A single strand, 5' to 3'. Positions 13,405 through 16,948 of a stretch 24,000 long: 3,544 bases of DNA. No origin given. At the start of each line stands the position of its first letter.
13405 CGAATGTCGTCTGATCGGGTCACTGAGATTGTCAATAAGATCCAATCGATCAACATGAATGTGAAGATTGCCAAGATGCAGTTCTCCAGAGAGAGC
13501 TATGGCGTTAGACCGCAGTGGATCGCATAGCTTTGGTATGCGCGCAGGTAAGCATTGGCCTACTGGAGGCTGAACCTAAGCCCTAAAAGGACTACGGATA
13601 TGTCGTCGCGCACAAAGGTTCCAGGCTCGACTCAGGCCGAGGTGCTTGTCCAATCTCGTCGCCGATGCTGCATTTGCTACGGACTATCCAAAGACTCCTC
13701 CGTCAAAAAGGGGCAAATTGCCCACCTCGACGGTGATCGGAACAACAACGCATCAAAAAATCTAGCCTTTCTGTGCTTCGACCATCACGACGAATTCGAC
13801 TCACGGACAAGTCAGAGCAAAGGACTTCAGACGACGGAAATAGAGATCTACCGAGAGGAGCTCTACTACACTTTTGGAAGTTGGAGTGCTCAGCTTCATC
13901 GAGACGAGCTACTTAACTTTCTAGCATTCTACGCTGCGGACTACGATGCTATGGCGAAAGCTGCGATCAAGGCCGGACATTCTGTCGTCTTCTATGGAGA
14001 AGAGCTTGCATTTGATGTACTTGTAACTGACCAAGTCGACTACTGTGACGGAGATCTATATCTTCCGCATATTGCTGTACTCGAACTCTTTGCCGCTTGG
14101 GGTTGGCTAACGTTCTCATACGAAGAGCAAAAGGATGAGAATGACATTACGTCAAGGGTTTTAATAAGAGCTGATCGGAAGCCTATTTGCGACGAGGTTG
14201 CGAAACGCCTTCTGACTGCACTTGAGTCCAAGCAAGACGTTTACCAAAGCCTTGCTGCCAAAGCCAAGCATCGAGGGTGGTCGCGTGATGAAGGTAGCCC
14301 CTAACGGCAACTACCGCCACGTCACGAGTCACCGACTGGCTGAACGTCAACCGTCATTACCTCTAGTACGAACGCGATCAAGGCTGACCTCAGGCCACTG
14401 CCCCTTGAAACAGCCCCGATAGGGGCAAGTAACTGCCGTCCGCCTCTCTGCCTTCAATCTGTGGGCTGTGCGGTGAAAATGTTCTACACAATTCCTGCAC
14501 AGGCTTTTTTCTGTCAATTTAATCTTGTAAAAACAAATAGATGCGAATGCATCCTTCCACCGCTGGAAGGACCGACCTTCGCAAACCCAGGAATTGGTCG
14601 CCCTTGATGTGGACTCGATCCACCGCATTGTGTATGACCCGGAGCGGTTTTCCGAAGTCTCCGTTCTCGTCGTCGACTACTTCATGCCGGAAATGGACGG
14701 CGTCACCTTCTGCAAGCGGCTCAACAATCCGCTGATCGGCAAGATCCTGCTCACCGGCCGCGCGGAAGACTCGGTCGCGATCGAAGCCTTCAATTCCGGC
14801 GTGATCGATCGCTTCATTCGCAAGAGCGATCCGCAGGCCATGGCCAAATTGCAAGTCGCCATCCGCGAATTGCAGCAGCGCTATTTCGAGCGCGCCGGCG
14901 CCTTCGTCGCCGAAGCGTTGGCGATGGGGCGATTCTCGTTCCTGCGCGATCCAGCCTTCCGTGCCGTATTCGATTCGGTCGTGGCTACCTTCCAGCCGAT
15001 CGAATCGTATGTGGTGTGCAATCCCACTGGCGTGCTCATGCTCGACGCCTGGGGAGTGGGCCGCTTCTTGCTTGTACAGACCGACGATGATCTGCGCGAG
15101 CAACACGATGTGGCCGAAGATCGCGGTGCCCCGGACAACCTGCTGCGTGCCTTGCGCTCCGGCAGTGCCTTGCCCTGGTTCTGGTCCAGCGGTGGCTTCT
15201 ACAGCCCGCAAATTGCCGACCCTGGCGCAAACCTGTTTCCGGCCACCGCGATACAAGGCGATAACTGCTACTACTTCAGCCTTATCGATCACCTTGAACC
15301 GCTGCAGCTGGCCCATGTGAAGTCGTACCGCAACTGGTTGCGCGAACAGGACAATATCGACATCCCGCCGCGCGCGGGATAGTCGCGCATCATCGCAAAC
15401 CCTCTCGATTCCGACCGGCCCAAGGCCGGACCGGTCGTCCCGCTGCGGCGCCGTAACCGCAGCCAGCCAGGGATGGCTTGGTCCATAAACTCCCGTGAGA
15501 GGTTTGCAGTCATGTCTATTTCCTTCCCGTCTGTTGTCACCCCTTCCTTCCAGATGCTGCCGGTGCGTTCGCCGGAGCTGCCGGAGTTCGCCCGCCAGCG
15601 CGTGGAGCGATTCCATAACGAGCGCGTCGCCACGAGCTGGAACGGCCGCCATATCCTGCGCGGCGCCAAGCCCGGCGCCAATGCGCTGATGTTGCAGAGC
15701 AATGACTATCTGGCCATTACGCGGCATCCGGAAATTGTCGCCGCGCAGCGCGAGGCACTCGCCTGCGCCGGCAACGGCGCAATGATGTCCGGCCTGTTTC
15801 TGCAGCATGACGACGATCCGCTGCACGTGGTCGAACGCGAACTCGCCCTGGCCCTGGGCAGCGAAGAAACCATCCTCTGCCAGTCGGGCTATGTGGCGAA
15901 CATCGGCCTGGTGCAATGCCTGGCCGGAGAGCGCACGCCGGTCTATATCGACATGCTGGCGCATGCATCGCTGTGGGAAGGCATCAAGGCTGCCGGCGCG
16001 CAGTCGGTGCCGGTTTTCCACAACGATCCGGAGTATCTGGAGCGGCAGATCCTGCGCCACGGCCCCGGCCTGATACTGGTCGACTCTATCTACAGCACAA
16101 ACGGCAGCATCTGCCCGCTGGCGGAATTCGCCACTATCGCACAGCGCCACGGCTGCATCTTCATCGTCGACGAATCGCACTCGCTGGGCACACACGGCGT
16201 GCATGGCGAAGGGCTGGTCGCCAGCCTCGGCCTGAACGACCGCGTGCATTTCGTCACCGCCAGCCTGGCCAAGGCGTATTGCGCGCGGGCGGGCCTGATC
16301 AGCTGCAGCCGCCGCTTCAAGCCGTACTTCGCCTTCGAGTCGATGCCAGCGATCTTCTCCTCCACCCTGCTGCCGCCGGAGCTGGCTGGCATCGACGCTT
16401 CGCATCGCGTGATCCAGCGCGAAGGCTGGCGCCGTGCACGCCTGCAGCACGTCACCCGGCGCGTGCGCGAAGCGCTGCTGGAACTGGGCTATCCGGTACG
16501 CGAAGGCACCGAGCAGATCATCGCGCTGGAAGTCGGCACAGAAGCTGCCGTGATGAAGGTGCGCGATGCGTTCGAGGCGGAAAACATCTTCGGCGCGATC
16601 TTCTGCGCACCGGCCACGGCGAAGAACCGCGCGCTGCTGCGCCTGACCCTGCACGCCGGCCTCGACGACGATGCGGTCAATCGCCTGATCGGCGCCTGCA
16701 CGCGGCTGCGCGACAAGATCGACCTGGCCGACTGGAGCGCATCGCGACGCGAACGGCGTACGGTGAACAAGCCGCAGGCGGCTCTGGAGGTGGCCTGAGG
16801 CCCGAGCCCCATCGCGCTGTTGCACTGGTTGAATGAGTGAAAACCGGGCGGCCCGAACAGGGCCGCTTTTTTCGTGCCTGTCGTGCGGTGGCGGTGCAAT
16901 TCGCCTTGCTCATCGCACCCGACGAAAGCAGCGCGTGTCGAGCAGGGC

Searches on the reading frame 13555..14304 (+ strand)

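Call 11: search_protein_families(library=pfam, proteins=[window:13555-14304:+], max_evalue=0.01)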
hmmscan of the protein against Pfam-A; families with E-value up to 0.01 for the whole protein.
window:13555-14304:+ (249 aa): 0 families

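Call 14: search_protein_families(library=pfam, proteins=[window:13555-14304:+], max_evalue=0.01)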
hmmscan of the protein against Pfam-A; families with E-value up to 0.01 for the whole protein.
window:13555-14304:+ (249 aa): 0 families

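Call 25: search_protein_families(library=ncbifam, proteins=[window:13600-14304:+], max_evalue=0.01)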
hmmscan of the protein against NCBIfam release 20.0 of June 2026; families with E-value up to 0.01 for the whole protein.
window:13600-14304:+ (234 aa): 0 families

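Call 105: search_protein_families(library=phrogs, proteins=[window:13600-14304:+], max_evalue=0.001)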
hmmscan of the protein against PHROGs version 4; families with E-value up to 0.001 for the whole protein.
window:13600-14304:+ (234 aa): 2 families
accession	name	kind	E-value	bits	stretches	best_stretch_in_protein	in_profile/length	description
phrog_10822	-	DNA, RNA and nucleotide metabolism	0.00062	20.5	1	39-78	120-159/245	HNH endonuclease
phrog_7545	-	DNA, RNA and nucleotide metabolism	0.00089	20.5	0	10-77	78-143/160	HNH endonuclease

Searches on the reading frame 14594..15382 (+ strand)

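Call 14: search_protein_families(library=pfam, proteins=[window:14594-15382:+], max_evalue=0.01)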
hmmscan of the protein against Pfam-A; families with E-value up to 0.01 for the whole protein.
window:14594-15382:+ (262 aa): 1 family
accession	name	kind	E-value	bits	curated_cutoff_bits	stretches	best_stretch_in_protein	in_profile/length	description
PF00072.30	Response_reg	-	8.6e-07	29.6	30.2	1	20-83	41-106/111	Response regulator receiver domain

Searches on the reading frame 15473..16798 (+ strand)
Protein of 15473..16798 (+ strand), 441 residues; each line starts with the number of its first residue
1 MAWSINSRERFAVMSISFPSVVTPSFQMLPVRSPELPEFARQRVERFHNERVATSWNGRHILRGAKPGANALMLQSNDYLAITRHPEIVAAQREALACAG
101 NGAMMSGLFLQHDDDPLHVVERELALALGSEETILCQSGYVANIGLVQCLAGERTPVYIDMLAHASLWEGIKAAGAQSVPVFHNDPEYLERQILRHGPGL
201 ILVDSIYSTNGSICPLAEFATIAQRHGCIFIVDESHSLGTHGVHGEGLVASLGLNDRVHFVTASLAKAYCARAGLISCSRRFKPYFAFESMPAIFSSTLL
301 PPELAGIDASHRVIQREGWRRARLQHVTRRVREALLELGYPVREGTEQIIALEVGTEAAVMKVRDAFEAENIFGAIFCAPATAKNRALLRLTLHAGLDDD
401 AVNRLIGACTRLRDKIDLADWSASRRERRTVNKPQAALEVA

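Call 14: search_protein_families(library=pfam, proteins=[window:15473-16798:+], max_evalue=0.01)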
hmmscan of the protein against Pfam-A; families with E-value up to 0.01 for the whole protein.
window:15473-16798:+ (441 aa): 2 families
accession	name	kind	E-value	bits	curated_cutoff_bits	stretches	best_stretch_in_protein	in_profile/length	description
PF00155.27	Aminotran_1_2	-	5.2e-28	98.7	19.7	1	72-407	4-359/361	Aminotransferase class I and II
PF01041.23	DegT_DnrJ_EryC1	-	0.0018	18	19.8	1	120-241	29-153/360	DegT/DnrJ/EryC1/StrS aminotransferase family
